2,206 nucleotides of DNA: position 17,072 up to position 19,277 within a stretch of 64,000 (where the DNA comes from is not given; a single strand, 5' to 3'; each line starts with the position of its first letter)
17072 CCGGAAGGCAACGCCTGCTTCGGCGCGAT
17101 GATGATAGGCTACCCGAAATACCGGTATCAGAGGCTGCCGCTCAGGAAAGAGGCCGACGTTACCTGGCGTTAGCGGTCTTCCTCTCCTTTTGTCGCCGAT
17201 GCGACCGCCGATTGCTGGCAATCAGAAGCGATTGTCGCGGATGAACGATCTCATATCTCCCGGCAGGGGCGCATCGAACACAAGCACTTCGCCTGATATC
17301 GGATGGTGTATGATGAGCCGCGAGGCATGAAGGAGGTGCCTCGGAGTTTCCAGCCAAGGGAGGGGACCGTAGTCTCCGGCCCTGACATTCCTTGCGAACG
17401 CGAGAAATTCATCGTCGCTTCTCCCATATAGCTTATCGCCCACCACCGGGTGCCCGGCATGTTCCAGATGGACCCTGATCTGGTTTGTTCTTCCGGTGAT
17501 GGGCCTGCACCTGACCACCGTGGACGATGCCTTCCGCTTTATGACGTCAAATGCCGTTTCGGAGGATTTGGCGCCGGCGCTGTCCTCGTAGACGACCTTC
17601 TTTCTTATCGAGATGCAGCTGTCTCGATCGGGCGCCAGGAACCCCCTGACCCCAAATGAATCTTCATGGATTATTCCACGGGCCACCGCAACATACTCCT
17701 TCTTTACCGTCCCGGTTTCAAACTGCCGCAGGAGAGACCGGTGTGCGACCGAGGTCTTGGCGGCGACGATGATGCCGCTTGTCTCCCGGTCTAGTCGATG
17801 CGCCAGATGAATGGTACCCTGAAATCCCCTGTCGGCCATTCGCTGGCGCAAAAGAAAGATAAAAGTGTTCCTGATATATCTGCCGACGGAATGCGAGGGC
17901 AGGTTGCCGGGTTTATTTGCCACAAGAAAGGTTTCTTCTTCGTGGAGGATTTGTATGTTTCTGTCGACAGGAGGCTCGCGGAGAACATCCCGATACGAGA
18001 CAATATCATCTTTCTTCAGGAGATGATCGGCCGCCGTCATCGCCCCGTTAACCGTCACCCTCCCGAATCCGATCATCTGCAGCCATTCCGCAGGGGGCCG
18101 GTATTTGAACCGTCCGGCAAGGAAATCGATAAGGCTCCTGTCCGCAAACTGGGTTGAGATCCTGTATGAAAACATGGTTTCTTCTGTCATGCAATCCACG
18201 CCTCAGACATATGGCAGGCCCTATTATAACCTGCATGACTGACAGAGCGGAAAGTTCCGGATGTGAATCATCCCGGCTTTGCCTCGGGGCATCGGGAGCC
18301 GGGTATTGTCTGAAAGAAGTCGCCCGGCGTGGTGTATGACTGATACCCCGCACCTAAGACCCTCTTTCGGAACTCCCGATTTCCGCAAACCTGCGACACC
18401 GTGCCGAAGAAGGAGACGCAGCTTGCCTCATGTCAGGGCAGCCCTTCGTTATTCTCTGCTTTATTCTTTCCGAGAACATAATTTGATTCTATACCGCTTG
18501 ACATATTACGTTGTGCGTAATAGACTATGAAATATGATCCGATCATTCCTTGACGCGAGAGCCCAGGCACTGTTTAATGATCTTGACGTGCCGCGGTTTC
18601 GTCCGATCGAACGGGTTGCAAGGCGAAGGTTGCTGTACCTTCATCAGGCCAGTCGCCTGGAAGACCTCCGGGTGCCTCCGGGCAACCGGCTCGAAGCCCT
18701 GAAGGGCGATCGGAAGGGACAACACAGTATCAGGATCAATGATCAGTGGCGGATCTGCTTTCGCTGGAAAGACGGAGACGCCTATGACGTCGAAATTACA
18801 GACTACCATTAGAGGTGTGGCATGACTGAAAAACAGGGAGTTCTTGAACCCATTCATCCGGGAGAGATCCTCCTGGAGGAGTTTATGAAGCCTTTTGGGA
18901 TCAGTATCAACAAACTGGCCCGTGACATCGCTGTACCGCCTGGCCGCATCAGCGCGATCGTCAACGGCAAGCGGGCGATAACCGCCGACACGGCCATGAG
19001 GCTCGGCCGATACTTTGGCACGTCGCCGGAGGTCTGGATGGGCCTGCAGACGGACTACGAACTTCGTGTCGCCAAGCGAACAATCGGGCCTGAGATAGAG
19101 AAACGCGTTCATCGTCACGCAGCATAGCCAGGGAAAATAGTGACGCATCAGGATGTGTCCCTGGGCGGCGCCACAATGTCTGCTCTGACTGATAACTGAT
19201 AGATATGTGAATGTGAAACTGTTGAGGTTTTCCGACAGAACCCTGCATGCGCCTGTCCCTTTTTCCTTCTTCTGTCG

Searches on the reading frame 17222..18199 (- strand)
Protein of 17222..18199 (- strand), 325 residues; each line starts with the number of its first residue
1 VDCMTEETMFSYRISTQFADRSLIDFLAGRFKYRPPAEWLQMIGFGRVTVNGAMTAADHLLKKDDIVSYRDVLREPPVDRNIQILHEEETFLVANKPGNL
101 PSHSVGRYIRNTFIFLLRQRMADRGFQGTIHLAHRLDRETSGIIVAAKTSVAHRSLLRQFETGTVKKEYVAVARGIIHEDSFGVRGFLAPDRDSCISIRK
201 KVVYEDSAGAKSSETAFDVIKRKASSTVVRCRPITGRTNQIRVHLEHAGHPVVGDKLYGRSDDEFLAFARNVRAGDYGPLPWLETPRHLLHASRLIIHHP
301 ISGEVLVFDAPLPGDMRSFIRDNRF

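Call 4: search_protein_families(library=pfam, proteins=[window:17222-18199:-])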
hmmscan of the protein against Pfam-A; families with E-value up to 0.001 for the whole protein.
window:17222-18199:- (325 aa): 1 family
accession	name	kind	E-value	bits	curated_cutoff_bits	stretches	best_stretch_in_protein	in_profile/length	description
PF00849.27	PseudoU_synth_2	-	1.8e-25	90.4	26.8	1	91-247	2-152/152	RNA pseudouridylate synthase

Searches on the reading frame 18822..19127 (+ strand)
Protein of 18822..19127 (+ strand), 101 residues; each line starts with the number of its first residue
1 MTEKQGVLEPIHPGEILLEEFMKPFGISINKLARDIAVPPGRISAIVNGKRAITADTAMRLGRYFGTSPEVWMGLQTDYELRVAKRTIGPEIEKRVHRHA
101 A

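Call 17: search_protein_families(library=pfam, proteins=[window:18822-19127:+])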
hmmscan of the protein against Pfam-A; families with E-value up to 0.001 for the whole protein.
window:18822-19127:+ (101 aa): 3 families
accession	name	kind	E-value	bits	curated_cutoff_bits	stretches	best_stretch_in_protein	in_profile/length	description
PF01381.28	HTH_3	-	2.8e-09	37.3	23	1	18-71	1-54/55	Helix-turn-helix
PF13443.12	HTH_26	-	1.3e-05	25.8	22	1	18-70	2-55/63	Cro/C1-type HTH DNA-binding domain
PF12844.13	HTH_19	-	0.00022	21.5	30.2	1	25-70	11-56/64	Helix-turn-helix domain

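Call 58: search_protein_families(library=padloc, proteins=[window:18822-19127:+], max_evalue=0.00001)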
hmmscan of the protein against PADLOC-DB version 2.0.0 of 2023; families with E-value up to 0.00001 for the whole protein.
window:18822-19127:+ (101 aa): 0 families

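Call 60: search_solved_structures(query=window:18822-19127:+, max_evalue=0.001, show_alignments=1)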
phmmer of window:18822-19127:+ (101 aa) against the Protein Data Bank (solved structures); distinct sequences matched with E-value up to 0.001: 12.
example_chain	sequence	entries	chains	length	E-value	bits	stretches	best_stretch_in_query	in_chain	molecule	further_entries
3trb_A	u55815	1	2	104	3.5e-26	94.6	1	8-97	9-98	Virulence-associated protein I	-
7csv_A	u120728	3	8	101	8.5e-21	77.4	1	8-96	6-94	HTH cro/C1-type domain-containing protein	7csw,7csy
6jpi_A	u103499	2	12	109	1.1e-20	77.1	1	8-96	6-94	HTH cro/C1-type domain-containing protein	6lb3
6f8s_A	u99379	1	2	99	3.5e-18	69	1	8-98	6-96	XRE family transcriptional regulator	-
6f8h_A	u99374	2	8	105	4.1e-18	68.8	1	8-98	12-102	XRE family transcriptional regulator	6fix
2eby_A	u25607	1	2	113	1.8e-13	53.9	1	4-83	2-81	Putative HTH-type transcriptional regulator ybaQ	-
3cec_A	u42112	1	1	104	2.1e-12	50.5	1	7-91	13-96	Putative antidote protein of plasmid maintenance system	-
4mcx_A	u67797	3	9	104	4.1e-12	49.5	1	11-87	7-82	Antidote protein | Antitoxin HigA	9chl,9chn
6chv_A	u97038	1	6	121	5.6e-12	49.1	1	11-87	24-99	Antitoxin HigA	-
4mct_A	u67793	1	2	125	6.4e-12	48.9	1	11-87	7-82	Antidote protein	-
6cf1_A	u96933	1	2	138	7.6e-12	48.7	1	11-87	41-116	Antitoxin HigA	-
2icp_A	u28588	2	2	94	3.8e-11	46.4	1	12-90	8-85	antitoxin higa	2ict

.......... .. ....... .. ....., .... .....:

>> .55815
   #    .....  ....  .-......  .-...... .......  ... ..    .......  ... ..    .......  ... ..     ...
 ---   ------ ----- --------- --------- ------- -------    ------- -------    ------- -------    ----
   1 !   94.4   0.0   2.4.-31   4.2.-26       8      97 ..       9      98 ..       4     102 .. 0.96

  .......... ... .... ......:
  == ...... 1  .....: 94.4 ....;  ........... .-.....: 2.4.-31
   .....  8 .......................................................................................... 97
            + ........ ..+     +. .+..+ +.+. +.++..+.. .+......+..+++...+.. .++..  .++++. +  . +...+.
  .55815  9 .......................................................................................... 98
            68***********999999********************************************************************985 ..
